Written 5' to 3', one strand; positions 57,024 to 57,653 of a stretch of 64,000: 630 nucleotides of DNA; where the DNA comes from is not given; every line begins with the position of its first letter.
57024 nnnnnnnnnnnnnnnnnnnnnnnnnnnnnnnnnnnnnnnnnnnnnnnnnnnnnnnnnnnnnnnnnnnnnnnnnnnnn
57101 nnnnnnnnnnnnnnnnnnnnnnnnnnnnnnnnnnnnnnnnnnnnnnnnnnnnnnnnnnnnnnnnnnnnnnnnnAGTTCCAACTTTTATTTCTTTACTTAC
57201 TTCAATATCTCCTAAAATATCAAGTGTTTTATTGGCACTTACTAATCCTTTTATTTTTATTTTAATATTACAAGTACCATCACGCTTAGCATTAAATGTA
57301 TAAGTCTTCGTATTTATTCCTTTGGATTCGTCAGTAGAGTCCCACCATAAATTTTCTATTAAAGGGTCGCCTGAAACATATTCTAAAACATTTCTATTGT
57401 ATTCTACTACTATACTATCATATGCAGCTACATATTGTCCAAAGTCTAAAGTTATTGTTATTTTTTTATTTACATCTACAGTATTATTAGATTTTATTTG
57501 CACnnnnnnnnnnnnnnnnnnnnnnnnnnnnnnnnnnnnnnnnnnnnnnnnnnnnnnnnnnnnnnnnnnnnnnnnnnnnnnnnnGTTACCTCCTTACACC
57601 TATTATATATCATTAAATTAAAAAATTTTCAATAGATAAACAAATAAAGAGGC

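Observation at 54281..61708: Array of five monocistronic dockerin-tagged secreted proteins whose cargo is not carbohydrate-active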

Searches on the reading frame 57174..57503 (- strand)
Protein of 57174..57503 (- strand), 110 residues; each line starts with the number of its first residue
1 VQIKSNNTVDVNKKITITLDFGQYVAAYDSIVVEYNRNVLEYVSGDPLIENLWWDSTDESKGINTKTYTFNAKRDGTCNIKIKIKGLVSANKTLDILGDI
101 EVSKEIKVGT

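Call 27: find_homologous_proteins(query=A2, max_evalue=0.001)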
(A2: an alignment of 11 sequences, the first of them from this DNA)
Query A2 (11 sequences) (110 aa, profile of the alignment): 11 proteins with E <= 0.001 among 815 candidates.
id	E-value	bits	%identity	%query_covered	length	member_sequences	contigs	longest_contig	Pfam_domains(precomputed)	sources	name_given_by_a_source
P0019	4.9e-39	151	49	97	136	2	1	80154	-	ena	-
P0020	9.3e-39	150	54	99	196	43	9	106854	PF00404.25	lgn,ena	-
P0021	2.8e-34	135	47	91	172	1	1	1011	-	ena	-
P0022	3.9e-33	132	59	75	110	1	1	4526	-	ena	-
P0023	6.7e-33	131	45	99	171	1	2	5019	-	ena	-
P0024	1.1e-31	127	48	90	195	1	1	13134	PF00404.25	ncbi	-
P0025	1.3e-31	127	46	90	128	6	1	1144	-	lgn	-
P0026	3.4e-23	100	49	65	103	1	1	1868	-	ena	-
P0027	4.1e-23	99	53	65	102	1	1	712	-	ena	-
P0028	8.5e-23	98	53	67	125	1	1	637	-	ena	-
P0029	4.0e-20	90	50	62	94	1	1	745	-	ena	-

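Call 34: search_protein_families(library=pfam, proteins=[P0020, P0024], max_evalue=10)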
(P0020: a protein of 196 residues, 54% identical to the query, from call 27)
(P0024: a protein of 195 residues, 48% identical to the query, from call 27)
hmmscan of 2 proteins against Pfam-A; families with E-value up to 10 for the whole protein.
P0020 (196 aa): 2 families
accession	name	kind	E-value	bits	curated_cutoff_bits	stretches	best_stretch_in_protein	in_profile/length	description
PF00404.24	Dockerin_1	-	4.9e-10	39.9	22.9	1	138-189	1-53/57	Dockerin type I domain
PF23972.1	DUF7298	-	0.09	12.9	27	1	74-115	102-142/167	Domain of unknown function (DUF7298)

P0024 (195 aa): 1 family
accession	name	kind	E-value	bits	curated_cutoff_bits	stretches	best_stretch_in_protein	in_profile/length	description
PF00404.24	Dockerin_1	-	1.2e-05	25.8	22.9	1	139-191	2-55/57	Dockerin type I domain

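Call 38: search_protein_representatives(alignment_id=A3)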
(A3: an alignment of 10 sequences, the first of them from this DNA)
Query: 10 sequences, 110 profile positions. Proteins with E-value up to 0.001 (for the whole library): 21; up to 1e-10: 13; up to 1e-30: 8. The best 21 are listed.
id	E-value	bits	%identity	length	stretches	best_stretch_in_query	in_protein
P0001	3.1e-48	178.5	-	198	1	1-110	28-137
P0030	9.9e-46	170.4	-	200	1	1-110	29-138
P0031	2.5e-35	136.9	-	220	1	1-99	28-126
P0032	2.6e-34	133.7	-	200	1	1-110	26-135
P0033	7.7e-34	132.2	-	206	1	1-110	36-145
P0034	4.2e-32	126.6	-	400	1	3-110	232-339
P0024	5.4e-32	126.2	-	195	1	4-109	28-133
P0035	4.6e-31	123.2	-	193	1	10-109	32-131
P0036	2.2e-28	114.6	-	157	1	3-108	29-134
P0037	4.8e-28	113.5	-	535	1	3-108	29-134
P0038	2.0e-26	108.3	-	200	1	6-109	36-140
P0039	3.0e-26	107.8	-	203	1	1-109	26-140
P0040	5.6e-25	103.6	-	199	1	3-110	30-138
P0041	5.1e-08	49.1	-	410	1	6-108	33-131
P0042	2.3e-06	43.7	-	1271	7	58-102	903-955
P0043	2.3e-06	43.7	-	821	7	3-44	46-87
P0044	3.0e-05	40.1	-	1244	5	56-89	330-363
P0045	3.6e-05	39.9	-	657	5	64-108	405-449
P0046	2.0e-04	37.4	-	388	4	5-47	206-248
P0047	4.5e-04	36.3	-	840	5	8-72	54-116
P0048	8.1e-04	35.5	-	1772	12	50-86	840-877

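Call 39: search_protein_families(library=pfam, proteins=[P0041, P0042, P0043, P0044, P0045, P0046, P0047, P0034, P0037], max_evalue=0.01)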
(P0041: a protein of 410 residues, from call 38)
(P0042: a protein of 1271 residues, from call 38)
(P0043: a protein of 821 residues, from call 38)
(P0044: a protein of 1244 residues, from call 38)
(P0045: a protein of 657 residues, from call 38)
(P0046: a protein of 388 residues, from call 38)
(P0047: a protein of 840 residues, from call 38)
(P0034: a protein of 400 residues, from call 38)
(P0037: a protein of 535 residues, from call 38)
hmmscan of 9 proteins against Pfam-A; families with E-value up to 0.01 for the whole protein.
P0041 (410 aa): 1 family
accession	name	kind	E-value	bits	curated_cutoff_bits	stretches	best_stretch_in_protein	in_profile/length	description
PF12733.13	Cadherin-like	-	4e-14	53.2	24.2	2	169-237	7-87/89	Cadherin-like beta sandwich domain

P0042 (1271 aa): 18 families
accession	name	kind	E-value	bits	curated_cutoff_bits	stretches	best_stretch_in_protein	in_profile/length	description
PF02494.22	HYR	-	7.5e-90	295.8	21.7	12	264-345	2-81/81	HYR domain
PF23237.1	HYR_4C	-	2.2e-23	82.6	27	0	798-849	23-73/73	HYR-like domain with 4 cysteines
PF08234.17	Spindle_Spc25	-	1.1e-16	61.3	22.3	0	409-449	9-49/73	Chromosome segregation protein Spc25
PF05345.18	He_PIG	-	2.1e-15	57.4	24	0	825-849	71-95/96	Putative Ig domain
PF25301.1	CUT_C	-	8.8e-13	48.6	30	0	464-519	61-116/125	Cuticlin C-terminal domain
PF16041.10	APD1-4_M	-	5.8e-11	43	25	0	670-701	48-79/108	E3 ubiquitin-protein ligase APD1-4, middle domain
PF09949.15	APP1_cat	-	7.6e-11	42.6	27.1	0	458-486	119-147/154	Phosphatidate phosphatase APP1, catalytic domain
PF13143.11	DUF3986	-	9.1e-11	43.2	20.5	0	730-768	56-85/85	Protein of unknown function (DUF3986)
PF14843.11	GF_recep_IV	-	1.3e-09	38.4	29.5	0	498-532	66-100/132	Growth factor receptor domain IV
PF22352.2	K319L-like_PKD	-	1.7e-09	38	27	0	909-933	60-84/84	K319L-like, PKD domain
PF09136.16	Glucodextran_B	-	1.3e-06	28.6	27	0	824-850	56-82/83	Glucodextranase, domain B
PF18968.5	DUF5707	-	1.8e-06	28.3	26.8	0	918-936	64-82/98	Family of unknown function (DUF5707)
PF12561.13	TagA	-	7.2e-06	26.9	25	0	901-949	27-75/99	ToxR activated gene A lipoprotein domain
PF21633.3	MOV-10_Ig-like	-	2.8e-05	24.7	27.4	0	825-865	44-85/126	Helicase MOV-10, Ig-like domain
PF23832.1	DUF7202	-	0.0012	19.5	27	0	522-543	28-49/70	Domain of unknown function (DUF7202)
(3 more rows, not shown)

P0043 (821 aa): 12 families
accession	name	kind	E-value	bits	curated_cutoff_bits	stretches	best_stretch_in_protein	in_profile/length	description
PF19078.6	Big_12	-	1.8e-168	548.8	27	8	437-529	1-96/102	Bacterial Ig-like domain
PF07703.20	A2M_BRD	-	2.4e-17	64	22.7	0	345-414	3-76/140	Alpha-2-macroglobulin bait region domain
PF22544.2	HYDIN_VesB_CFA65-like_Ig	-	2.5e-13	50.5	25.5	0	24-78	29-84/100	HYDIN/CFA65/VesB-like, Ig-like domain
PF17957.7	Big_7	-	4.7e-13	50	24.1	0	141-211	1-70/70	Bacterial Ig domain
PF23536.1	TraK_C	-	1.6e-09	38.3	28.5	0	542-562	88-108/110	TraK C-terminal domain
PF07610.17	DUF1573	-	1.9e-09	37.9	26.1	0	43-70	45-73/98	Protein of unknown function (DUF1573)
PF23861.1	Ribophorin_II_2nd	-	4.5e-09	36.9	23.4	0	352-416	26-87/105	Ribophorin II second domain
PF14310.12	Fn3-like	-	4.8e-09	36.7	25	0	351-382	28-62/71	Fibronectin type III-like domain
PF25371.1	DUF7884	-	1.5e-05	25.5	27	0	328-367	20-59/90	Domain of unknown function (DUF7884)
PF02342.23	TerD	-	4e-05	23.6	25.3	0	514-565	43-96/187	TerD domain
PF14077.11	WD40_alt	-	0.0023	18.2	25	0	46-63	4-21/48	Alternative WD40 repeat motif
PF19637.4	DUF6140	-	0.007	16.8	27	0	66-84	26-44/69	Family of unknown function (DUF6140)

P0044 (1244 aa): 7 families
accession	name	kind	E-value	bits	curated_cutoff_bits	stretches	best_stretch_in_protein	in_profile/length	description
PF00630.25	Filamin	-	2.6e-22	79.9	26.9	0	295-361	13-71/93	Filamin/ABP280 repeat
PF16640.11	Big_3_5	-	2.4e-10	41.3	35.5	2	190-277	5-84/88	Bacterial Ig-like domain (group 3)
PF02369.22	Big_1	-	1.7e-07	31.7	34.9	2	868-932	17-78/93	Bacterial Ig-like domain (group 1)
PF01835.25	MG2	-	2.2e-06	28.4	32.8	0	302-357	13-66/96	MG2 domain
PF09134.16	Invasin_D3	-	0.00017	22.5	33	1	868-932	20-80/98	Invasin, domain 3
PF21772.2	CATIP_N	-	0.0002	21.2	27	0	443-480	154-191/229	Ciliogenesis-associated TTC17-interacting protein, N-terminal domain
PF18565.7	Glyco_hydro2_C5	-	0.0064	16.8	32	0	871-897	19-45/103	Glycoside hydrolase family 2 C-terminal domain 5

P0045 (657 aa): 0 families

P0046 (388 aa): 10 families
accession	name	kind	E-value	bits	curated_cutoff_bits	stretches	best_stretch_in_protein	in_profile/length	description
PF19078.6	Big_12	-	6.9e-111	363.8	27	4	194-295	1-102/102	Bacterial Ig-like domain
PF13205.12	Big_5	-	1.1e-17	65.1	23.6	3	92-188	1-100/105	Bacterial Ig-like domain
PF14310.12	Fn3-like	-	9.4e-07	29.3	25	0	310-334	27-51/71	Fibronectin type III-like domain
PF14263.11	DUF4354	-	1.3e-05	25.5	25.5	0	6-42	39-75/123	Domain of unknown function (DUF4354)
PF07703.20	A2M_BRD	-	2.3e-05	25.2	22.7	0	303-330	1-29/140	Alpha-2-macroglobulin bait region domain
PF16170.10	DUF4873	-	3.8e-05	24.3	25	0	140-167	25-52/91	Domain of unknown function (DUF4873)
PF22544.2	HYDIN_VesB_CFA65-like_Ig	-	0.0002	22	25.5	0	287-337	31-83/100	HYDIN/CFA65/VesB-like, Ig-like domain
PF06030.18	WxLIP_PGBD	-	0.0011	19.4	27.3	0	221-256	30-65/121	WxL Interacting Protein, peptidoglycan binding domain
PF22067.2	Cep192_D3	-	0.0081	16.7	27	0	298-325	41-68/99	Cep192 domain 3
PF02012.26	BNR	-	0.0086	16.3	27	0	42-50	3-11/12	BNR/Asp-box repeat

P0047 (840 aa): 5 families
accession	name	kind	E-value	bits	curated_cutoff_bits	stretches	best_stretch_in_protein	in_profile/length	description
PF10517.14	DM13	-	5.5e-13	49.9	25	0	149-189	61-102/105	Electron transfer DM13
PF10989.13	DUF2808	-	4.1e-06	27.3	25.3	0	566-633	42-117/146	Protein of unknown function (DUF2808)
PF10829.13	DUF2554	-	0.00032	21.5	25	0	61-74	11-24/76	Protein of unknown function (DUF2554)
PF21760.3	SecD_1st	-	0.00033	20.5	27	0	346-371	27-52/60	Protein translocase subunit SecDF, P1 domain, N-terminal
PF13895.12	Ig_2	-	0.00061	20.4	27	1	664-741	2-73/79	Immunoglobulin domain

P0034 (400 aa): 0 families

P0037 (535 aa): 1 family
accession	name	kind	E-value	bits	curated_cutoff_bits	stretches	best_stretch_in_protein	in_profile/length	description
PF12733.13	Cadherin-like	-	4.8e-16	59.4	24.2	2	172-248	4-87/89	Cadherin-like beta sandwich domain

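Call 40: find_encoding_contigs(protein=P0037, flank=6000, max_places=4)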
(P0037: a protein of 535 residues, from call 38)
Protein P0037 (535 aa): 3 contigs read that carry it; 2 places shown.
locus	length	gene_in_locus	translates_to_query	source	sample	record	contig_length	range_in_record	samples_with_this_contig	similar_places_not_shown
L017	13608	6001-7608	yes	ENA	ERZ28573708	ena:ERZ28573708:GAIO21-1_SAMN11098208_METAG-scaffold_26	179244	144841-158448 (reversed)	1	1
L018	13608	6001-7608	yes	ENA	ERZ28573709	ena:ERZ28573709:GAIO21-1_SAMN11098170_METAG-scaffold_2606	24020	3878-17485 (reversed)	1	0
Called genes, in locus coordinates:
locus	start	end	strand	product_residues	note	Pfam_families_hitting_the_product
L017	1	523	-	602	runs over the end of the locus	PF13230:GATase_4 (weak), PF13522:GATase_6, PF13537:GATase_7, PF01380:SIS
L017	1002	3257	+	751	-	PF21461:HL_N-beta (faint), PF02368:Big_2, PF00404:Dockerin_1 (weak)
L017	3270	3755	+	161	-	PF13328:HD_4, PF01966:HD (weak)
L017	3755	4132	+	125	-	-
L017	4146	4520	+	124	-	-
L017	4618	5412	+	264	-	-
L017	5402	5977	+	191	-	-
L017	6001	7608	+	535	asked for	PF12733:Cadherin-like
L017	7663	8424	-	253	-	PF01171:ATP_bind_3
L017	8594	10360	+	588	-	PF01411:tRNA-synt_2c, PF07973:tRNA_SAD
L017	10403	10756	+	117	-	PF11969:DcpS_C, PF01230:HIT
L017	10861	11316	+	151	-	PF03780:Asp23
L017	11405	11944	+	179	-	PF03780:Asp23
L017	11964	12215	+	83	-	-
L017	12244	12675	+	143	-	PF01029:NusB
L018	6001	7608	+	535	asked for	PF12733:Cadherin-like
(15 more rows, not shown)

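Call 42: find_encoding_contigs(protein=P0019, flank=8000, max_places=3)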
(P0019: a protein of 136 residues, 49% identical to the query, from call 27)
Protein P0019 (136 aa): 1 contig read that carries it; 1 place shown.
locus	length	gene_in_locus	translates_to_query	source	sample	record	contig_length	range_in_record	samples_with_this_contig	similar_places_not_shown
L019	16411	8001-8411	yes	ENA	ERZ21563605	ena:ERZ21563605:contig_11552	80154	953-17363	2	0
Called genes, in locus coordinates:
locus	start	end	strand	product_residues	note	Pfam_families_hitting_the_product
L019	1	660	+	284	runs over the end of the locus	-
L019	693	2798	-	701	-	PF00912:Transgly, PF00905:Transpeptidase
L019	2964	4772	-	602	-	PF13230:GATase_4 (weak), PF13522:GATase_6, PF13537:GATase_7, PF01380:SIS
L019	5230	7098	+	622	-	PF02368:Big_2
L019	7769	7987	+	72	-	-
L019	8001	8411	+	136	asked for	-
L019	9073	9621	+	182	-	-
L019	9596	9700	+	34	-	-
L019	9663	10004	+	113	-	PF04266:ASCH (weak)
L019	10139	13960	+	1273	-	PF13620:CarboxypepD_reg (faint), PF17210:SdrD_B, PF17802:SpaA (weak), PF22904:NOMO1-like_2nd (faint), PF17802:SpaA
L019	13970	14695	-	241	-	PF01171:ATP_bind_3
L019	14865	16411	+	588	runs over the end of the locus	PF01411:tRNA-synt_2c, PF07973:tRNA_SAD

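Call 68: predict_structure(alignment_id=A3)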
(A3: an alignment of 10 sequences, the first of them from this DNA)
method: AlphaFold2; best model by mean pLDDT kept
length: 110 residues; sequences in the alignment: 10
mean_pLDDT: 94.0   pTM: 0.84
mean pLDDT of the five models: 94.0, 93.6, 93.5, 93.1, 92.3
residues with pLDDT >= 90: 95; 70-90: 14; 50-70: 1; < 50: 0
segments of 3 or more residues with pLDDT < 50: none
pLDDT, mean of each block of 10 residues (from residue 1): 95 97 95 97 93 83 93 96 96 92 96
secondary structure, 60 per line:
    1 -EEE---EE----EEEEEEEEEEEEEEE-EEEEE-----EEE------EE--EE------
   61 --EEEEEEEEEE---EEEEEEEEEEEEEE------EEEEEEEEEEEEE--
elements in order: E2-4 E14-28 E30-34 E40-42 E63-72 E76-89 E96-108

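Call 71: fold_search(model_id=the predicted structure, library=pdb)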
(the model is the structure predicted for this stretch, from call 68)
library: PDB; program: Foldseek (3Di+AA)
matches with E <= 10: 1969; with E <= 0.001: 21
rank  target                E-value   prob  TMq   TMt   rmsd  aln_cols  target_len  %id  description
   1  2jh2_A                1.0e-04  1.00  0.61  0.52   5.2       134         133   13  X-ray crystal structure of a cohesin-like module from Clostridium perfringens (released 2007-11-06)
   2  2vo8                  1.5e-04  1.00  0.58  0.49   6.3       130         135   14  Cohesin module from Clostridium perfringens ATCC13124 family 33 glycoside hydrolase. (released 2008-09-02)
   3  7zml_F                1.5e-04  1.00  0.56  0.48   8.2       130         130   11  Crystal structure of human RECQL5 helicase APO form in complex with engineered nanobody (Gluebody) G1-001 (released 2022-06-22)
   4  7zml_E                2.3e-04  1.00  0.52  0.46   8.3       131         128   11  Crystal structure of human RECQL5 helicase APO form in complex with engineered nanobody (Gluebody) G1-001 (released 2022-06-22)
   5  3hrz_B                3.8e-04  1.00  0.55  0.29   5.1       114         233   17  Cobra Venom Factor (CVF) in complex with human factor B (released 2009-07-07)
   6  7zml_G                4.2e-04  1.00  0.54  0.47   8.2       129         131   11  Crystal structure of human RECQL5 helicase APO form in complex with engineered nanobody (Gluebody) G1-001 (released 2022-06-22)
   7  3idu_B                4.9e-04  1.00  0.54  0.54   6.0       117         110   16  Crystal Structure of the CARDB domain of the PF1109 protein in complex with di-metal ions from Pyrococcus furiosus, No (released 2009-08-04)
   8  8irw_A                4.9e-04  1.00  0.52  0.48   8.5       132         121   10  Structure of nanobody Nb9 against parathion (released 2024-03-20)
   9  7zmm_F                5.2e-04  1.00  0.52  0.47   8.3       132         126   11  Crystal structure of human RECQL5 helicase APO form in complex with engineered nanobody (Gluebody) G2-001 (released 2022-06-22)
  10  3idu_A                6.1e-04  1.00  0.52  0.50   6.1       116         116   16  Crystal Structure of the CARDB domain of the PF1109 protein in complex with di-metal ions from Pyrococcus furiosus, No (released 2009-08-04)
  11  7zmn_C                6.1e-04  1.00  0.57  0.52   8.1       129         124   10  Crystal structure of human RECQL5 helicase APO form in complex with engineered nanobody (Gluebody) G3-048 (released 2022-06-22)
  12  9hcj_10               6.8e-04  1.00  0.51  0.04   6.0       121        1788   15  D. discoideum nuclear pore complex (released 2024-12-25)
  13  3l3o_B                7.2e-04  1.00  0.51  0.34   5.8       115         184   13  Staphylococcal Complement Inhibitor (SCIN) in complex with Human Complement Component C3c (released 2010-08-04)
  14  7zmq_C                7.6e-04  1.00  0.56  0.50   8.2       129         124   10  Crystal structure of human RECQL5 helicase APO form in complex with engineered nanobody (Gluebody) G2*-006 (released 2022-06-22)
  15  3ezj_B                8.9e-04  1.00  0.42  0.39   9.4       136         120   10  Crystal structure of the N-terminal domain of the secretin GspD from ETEC determined with the assistance of a nanobody (released 2009-02-17)
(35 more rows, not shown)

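Call 74: find_encoding_contigs(protein=P0023, flank=5000, max_places=3)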
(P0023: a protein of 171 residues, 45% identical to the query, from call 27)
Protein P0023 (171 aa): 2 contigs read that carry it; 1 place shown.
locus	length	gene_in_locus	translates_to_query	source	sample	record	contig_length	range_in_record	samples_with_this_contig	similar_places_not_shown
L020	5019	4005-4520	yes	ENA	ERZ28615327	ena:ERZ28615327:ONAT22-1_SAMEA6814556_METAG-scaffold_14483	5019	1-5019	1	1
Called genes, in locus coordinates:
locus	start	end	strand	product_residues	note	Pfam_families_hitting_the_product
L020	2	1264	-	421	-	?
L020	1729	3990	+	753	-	PF02368:Big_2, PF26918:Ig_Eae (weak), PF02368:Big_2 (weak), PF00404:Dockerin_1 (weak)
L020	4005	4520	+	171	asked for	-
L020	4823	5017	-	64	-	?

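Call 75: find_encoding_contigs(protein=P0021, flank=5000, max_places=3)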
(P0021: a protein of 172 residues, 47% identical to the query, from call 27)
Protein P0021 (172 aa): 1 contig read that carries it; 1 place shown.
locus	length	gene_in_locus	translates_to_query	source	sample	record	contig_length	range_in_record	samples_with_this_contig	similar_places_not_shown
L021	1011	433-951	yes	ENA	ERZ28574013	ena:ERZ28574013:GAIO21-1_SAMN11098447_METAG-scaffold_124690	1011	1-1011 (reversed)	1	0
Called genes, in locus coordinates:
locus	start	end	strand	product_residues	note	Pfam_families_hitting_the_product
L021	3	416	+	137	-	?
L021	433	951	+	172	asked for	-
